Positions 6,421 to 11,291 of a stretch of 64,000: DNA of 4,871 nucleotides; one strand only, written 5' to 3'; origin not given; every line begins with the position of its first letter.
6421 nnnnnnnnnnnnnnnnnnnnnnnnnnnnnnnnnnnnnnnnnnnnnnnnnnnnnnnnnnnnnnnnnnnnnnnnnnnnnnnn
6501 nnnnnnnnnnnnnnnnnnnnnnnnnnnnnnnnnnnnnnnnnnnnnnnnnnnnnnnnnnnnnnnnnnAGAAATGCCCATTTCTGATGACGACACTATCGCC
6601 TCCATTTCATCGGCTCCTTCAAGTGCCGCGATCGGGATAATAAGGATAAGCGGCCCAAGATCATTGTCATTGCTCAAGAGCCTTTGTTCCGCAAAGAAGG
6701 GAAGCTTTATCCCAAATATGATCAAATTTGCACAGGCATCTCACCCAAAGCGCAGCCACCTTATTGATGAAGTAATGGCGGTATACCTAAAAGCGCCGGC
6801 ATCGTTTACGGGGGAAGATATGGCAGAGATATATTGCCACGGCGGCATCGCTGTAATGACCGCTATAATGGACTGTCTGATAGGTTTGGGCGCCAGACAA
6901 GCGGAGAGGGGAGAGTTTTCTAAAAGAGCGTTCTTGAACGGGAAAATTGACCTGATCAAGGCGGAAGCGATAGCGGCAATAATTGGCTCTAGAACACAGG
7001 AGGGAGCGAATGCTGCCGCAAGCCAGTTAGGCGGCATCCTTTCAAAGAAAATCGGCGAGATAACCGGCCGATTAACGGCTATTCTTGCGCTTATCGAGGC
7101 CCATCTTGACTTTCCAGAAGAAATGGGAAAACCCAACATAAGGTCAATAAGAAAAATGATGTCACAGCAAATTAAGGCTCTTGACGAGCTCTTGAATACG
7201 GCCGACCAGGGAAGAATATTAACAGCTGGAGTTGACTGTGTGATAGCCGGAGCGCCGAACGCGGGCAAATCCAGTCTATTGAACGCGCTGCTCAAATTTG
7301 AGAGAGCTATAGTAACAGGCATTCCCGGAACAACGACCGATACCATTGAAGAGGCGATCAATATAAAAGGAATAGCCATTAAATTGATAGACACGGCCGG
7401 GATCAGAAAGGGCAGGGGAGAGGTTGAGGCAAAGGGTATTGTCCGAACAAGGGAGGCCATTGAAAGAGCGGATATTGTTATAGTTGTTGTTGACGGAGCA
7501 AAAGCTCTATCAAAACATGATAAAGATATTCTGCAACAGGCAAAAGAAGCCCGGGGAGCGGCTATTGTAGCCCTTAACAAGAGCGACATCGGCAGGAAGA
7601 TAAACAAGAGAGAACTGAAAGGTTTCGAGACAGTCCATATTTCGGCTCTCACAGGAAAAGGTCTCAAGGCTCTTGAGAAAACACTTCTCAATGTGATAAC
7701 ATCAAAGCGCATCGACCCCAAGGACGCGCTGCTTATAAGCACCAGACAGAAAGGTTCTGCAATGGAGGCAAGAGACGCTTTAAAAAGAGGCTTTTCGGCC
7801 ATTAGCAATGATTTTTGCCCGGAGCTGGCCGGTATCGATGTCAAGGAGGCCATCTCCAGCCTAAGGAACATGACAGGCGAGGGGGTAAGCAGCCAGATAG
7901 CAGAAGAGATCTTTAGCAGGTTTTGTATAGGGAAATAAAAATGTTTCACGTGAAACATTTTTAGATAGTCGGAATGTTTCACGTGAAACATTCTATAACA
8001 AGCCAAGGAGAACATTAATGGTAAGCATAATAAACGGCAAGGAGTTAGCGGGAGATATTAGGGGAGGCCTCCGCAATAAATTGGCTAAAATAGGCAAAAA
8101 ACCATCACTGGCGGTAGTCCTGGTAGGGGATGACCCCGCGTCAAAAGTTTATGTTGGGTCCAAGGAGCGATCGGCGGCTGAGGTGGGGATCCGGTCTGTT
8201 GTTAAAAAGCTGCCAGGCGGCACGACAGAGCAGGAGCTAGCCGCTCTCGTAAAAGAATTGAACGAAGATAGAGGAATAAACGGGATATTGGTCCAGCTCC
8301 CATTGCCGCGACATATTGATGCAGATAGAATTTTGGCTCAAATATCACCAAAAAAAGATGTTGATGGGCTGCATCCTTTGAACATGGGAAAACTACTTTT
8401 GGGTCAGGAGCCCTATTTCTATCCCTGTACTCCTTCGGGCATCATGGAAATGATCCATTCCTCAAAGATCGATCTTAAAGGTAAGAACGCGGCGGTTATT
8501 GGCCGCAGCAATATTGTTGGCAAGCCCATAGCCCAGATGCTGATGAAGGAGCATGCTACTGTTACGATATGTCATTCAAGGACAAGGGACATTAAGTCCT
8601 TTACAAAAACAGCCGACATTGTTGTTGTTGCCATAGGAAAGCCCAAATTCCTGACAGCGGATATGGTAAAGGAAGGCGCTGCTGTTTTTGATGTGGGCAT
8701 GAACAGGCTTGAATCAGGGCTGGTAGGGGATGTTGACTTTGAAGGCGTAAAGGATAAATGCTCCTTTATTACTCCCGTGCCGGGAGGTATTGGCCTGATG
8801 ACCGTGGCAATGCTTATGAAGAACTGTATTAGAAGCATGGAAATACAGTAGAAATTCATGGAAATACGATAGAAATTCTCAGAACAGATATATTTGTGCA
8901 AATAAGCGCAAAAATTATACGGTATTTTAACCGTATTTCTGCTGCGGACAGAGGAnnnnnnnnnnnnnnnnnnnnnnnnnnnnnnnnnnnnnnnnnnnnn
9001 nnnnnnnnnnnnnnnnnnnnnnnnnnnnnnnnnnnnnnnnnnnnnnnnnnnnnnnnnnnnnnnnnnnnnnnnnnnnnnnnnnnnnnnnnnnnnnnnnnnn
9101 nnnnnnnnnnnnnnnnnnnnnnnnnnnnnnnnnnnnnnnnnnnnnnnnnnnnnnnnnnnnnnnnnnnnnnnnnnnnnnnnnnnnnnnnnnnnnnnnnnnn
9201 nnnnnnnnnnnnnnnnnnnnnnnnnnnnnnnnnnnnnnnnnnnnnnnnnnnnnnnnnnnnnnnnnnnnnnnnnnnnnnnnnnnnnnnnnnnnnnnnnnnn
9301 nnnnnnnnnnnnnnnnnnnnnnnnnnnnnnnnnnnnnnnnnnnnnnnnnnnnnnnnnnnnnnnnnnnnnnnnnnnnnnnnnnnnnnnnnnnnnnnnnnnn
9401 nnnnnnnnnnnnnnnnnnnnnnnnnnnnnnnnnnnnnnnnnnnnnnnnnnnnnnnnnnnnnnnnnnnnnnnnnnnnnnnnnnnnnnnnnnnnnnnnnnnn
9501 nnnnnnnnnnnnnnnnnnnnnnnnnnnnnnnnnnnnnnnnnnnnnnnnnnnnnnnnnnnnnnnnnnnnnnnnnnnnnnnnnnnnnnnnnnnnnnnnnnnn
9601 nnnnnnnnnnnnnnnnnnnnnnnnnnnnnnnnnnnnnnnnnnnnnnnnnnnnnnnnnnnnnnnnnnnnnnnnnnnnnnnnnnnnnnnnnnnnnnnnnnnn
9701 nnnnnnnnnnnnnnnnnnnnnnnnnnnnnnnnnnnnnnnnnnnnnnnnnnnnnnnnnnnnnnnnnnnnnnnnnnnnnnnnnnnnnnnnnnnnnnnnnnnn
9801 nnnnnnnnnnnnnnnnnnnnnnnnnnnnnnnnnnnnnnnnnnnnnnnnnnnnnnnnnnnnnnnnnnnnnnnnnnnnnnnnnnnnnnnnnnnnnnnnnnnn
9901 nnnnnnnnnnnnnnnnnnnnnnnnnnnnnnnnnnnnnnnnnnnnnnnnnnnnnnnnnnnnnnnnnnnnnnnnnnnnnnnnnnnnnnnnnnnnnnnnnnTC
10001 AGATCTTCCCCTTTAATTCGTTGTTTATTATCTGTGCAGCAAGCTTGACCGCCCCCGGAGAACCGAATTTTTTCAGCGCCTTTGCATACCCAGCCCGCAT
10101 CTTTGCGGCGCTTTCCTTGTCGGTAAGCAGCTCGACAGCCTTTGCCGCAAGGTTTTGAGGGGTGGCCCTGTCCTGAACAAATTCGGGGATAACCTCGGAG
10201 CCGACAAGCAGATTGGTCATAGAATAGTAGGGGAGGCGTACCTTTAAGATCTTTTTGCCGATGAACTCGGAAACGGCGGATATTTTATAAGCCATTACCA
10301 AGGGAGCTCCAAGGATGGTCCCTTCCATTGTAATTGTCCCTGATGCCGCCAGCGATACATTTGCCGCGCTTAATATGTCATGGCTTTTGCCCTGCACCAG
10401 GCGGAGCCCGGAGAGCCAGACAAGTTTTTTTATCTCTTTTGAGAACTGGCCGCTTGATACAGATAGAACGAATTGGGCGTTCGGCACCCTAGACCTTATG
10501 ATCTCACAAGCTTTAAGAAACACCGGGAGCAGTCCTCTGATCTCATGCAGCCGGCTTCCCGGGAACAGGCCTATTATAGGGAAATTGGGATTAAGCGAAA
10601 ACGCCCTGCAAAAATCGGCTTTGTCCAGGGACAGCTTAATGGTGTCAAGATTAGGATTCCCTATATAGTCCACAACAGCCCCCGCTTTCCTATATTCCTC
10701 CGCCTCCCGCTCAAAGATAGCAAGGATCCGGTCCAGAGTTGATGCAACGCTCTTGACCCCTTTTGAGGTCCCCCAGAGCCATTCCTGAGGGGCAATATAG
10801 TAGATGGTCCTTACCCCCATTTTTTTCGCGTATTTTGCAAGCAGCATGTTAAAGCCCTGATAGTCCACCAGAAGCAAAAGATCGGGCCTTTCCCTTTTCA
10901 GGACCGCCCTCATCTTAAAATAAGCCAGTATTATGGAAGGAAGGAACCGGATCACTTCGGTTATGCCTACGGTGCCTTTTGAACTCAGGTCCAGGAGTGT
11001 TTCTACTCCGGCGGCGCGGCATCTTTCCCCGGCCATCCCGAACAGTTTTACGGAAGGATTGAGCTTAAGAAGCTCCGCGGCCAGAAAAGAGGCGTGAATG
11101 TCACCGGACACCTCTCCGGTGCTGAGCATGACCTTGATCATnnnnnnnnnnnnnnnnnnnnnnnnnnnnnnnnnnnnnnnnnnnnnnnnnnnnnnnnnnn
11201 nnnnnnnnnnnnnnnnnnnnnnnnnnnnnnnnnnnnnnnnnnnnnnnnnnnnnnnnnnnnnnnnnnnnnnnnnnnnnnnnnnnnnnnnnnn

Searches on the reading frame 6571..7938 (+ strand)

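Call 44: search_protein_families(library=pfam, max_evalue=0.000001, proteins=[window:6571-7938:+])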
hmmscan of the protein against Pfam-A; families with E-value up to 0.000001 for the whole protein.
window:6571-7938:+ (455 aa): 6 families
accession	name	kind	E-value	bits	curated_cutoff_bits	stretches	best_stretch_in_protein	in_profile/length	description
PF12631.12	MnmE_helical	-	6.5e-43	147.7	40.1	1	128-452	1-211/211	MnmE helical domain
PF10396.14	TrmE_N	-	4e-38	130.7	29.8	1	8-125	1-117/117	GTP-binding protein TrmE N-terminus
PF01926.29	MMR_HSR1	-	7.8e-27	94.1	21.9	1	223-337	2-113/113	50S ribosome-binding GTPase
PF02421.24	FeoB_N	-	1.1e-13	51.5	27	1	223-371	3-155/156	Ferrous iron transport protein B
PF00350.29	Dynamin_N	-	3e-08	34.3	27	0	270-335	103-164/168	Dynamin family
PF00009.33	GTP_EFTU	-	2.4e-07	31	26.5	0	253-371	54-181/188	Elongation factor Tu GTP binding domain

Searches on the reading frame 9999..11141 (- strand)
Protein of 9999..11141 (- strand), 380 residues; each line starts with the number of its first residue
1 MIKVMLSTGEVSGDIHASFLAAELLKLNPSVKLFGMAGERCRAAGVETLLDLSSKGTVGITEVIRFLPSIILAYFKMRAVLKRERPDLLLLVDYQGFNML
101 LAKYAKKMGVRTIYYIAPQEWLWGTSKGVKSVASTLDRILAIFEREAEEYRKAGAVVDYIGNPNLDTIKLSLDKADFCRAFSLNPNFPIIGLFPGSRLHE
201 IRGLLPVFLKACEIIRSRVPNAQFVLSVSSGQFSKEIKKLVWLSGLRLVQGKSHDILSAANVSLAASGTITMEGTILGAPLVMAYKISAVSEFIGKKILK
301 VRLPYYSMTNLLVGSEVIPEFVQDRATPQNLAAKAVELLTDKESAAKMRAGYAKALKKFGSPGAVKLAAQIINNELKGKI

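Call 3: search_protein_families(library=pfam, proteins=[window:9999-11141:-])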
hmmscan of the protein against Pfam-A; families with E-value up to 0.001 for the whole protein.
window:9999-11141:- (380 aa): 1 family
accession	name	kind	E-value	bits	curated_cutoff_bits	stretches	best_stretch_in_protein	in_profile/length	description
PF02684.21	LpxB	-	1.8e-79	267.8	22.6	1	4-370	1-369/374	Lipid-A-disaccharide synthetase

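Call 4: search_protein_families(library=ncbifam, proteins=[window:9999-11141:-])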
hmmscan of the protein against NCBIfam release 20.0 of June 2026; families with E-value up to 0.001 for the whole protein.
window:9999-11141:- (380 aa): 3 families
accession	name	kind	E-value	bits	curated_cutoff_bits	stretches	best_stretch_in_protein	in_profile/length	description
TIGR00215.1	lpxB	equivalog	6.9e-76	255.5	190.25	1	4-370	9-377/382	lipid-A-disaccharide synthase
NF002173.0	PRK01021.1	equivalog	6.2e-43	147.2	1033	1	4-351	229-581/610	lipid-A-disaccharide synthase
TIGR03492.1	TIGR03492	hypoth_equivalog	1e-08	34.3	219.2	1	138-254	160-271/396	lipid-A-disaccharide synthase-related protein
